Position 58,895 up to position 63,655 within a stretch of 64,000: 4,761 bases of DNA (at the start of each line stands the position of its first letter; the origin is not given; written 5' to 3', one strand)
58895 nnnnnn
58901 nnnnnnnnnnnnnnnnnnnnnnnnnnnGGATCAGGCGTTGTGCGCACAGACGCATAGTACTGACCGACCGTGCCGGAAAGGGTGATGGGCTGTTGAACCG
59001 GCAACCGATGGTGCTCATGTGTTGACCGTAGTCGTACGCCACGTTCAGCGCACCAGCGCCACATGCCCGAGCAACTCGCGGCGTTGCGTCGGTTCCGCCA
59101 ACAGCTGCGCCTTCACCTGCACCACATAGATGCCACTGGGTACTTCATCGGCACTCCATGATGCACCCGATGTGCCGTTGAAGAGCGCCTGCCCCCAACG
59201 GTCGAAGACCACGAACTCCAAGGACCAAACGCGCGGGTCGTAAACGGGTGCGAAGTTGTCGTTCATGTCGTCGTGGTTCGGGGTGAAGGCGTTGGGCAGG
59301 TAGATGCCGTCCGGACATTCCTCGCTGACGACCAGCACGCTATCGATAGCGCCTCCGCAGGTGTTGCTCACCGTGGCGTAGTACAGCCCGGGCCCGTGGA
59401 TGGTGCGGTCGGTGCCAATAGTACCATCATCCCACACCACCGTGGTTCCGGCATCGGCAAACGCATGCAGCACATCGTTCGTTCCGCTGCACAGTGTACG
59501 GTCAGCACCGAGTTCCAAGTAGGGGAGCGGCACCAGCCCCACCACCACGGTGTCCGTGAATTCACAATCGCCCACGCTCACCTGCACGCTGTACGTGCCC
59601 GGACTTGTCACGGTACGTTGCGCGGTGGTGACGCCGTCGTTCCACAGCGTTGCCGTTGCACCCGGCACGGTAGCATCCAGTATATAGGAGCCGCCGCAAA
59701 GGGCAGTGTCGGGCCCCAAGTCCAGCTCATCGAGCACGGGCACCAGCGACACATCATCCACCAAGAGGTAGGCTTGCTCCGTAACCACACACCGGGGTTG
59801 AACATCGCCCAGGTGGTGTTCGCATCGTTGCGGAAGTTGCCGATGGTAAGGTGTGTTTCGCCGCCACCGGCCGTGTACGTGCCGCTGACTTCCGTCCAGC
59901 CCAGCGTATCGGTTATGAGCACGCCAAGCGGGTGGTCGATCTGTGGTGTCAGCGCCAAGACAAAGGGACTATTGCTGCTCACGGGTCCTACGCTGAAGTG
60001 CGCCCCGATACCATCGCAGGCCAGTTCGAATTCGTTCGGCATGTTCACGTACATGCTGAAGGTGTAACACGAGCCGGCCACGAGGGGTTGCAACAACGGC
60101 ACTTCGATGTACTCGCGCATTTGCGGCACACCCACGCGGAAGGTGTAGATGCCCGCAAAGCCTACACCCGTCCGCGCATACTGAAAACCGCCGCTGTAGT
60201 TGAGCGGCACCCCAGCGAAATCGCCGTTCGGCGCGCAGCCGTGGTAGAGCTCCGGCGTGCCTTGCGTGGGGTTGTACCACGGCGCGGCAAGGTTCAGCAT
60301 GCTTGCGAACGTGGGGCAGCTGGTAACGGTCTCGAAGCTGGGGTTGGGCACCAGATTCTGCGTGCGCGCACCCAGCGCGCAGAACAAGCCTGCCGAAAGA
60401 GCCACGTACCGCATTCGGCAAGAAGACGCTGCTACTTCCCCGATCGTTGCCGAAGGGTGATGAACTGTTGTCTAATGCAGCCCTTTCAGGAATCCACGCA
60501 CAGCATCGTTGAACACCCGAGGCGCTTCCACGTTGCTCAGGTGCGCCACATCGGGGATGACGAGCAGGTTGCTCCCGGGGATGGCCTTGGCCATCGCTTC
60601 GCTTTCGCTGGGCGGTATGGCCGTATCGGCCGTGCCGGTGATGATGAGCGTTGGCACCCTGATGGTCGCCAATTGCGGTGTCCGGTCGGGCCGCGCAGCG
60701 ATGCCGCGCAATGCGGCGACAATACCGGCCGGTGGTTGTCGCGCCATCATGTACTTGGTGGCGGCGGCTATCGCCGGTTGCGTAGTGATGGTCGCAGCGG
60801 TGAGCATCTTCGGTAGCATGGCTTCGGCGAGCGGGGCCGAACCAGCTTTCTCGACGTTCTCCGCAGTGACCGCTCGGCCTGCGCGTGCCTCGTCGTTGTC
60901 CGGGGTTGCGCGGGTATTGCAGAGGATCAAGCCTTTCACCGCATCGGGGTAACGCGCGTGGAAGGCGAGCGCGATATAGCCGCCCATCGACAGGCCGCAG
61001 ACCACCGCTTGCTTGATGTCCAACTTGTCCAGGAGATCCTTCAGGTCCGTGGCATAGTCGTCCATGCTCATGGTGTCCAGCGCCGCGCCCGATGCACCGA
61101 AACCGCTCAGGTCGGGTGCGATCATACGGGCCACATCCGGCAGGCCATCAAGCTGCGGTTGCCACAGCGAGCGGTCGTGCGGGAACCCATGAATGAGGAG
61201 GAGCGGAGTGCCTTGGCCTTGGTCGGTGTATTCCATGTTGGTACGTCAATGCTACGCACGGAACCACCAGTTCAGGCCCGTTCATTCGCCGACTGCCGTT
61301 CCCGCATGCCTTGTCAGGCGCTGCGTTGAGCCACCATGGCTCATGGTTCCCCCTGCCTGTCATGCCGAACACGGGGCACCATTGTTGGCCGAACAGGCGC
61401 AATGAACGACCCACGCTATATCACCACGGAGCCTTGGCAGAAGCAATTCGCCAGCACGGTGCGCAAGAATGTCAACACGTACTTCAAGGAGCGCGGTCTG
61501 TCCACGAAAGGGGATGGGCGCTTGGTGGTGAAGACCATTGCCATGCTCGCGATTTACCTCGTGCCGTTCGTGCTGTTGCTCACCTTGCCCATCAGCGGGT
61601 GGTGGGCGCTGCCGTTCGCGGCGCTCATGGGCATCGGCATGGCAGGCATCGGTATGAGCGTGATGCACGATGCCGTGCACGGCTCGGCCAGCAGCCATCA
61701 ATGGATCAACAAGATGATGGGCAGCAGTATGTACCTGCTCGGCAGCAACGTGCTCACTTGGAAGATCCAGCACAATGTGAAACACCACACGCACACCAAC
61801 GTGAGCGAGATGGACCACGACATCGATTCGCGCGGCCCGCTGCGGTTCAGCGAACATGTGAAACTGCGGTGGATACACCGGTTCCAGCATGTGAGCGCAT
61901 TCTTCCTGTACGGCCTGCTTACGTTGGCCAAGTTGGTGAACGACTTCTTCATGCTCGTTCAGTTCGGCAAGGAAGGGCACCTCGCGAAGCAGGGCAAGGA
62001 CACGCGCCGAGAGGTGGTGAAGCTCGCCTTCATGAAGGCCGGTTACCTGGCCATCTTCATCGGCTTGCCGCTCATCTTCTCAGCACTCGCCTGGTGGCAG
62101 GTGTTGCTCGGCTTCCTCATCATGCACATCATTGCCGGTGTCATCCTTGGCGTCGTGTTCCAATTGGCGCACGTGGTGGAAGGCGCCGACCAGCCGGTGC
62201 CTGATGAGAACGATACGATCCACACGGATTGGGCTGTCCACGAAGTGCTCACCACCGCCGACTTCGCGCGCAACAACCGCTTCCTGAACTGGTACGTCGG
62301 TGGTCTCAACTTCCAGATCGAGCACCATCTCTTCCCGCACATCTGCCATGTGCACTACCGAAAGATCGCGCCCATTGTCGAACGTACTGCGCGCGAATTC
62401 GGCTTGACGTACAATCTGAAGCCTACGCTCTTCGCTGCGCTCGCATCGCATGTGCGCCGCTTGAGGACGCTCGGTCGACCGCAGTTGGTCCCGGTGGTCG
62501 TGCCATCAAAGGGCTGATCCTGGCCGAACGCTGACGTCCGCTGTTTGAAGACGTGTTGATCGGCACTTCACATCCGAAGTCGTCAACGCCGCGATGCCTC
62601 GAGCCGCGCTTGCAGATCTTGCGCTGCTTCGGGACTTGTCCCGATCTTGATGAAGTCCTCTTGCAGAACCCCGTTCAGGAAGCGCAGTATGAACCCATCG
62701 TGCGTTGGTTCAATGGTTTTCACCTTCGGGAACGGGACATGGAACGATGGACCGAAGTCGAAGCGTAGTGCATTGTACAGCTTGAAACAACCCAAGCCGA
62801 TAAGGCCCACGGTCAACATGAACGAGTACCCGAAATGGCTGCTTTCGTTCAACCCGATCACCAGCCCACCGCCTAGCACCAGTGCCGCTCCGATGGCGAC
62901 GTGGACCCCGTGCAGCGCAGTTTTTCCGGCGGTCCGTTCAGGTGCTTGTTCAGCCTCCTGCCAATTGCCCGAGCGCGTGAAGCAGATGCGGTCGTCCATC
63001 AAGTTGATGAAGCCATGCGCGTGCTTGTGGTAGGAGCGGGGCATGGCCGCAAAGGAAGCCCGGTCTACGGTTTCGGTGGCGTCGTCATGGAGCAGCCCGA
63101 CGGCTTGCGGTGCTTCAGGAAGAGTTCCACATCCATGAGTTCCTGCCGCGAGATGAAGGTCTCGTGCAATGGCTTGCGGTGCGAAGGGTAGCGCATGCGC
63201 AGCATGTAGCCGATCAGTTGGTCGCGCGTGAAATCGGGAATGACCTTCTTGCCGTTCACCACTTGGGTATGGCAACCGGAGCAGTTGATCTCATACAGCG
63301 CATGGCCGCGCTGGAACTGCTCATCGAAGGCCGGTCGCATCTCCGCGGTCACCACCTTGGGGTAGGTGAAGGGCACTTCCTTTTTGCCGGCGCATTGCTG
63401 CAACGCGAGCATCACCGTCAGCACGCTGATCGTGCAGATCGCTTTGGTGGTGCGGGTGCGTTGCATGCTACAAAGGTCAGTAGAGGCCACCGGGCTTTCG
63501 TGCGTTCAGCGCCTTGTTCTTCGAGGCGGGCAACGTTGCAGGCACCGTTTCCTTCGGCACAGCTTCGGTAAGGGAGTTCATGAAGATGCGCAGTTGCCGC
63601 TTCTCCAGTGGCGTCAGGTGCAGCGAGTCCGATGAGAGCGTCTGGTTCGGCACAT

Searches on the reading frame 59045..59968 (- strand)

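Call 15: search_protein_families(library=pfam, max_evalue=0.01, proteins=[window:59045-59968:-])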
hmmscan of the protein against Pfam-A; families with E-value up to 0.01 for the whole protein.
window:59045-59968:- (307 aa): 1 family
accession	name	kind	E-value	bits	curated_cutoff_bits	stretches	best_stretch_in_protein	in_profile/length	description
PF13585.12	CHU_C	-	2.8e-07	31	27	1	224-287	3-72/86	CHU_C Type IX secretion signal domain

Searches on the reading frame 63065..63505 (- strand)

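Call 15: search_protein_families(library=pfam, max_evalue=0.01, proteins=[window:63065-63505:-])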
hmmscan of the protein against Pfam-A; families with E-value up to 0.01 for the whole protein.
window:63065-63505:- (146 aa): 2 families
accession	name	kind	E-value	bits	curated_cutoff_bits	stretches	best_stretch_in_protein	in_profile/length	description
PF13442.11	Cytochrome_CBB3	-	0.00021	22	27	1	63-91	2-30/68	Cytochrome C oxidase, cbb3-type, subunit III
PF00034.26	Cytochrom_C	-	0.0059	18.3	21.3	0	65-92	2-30/90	Cytochrome c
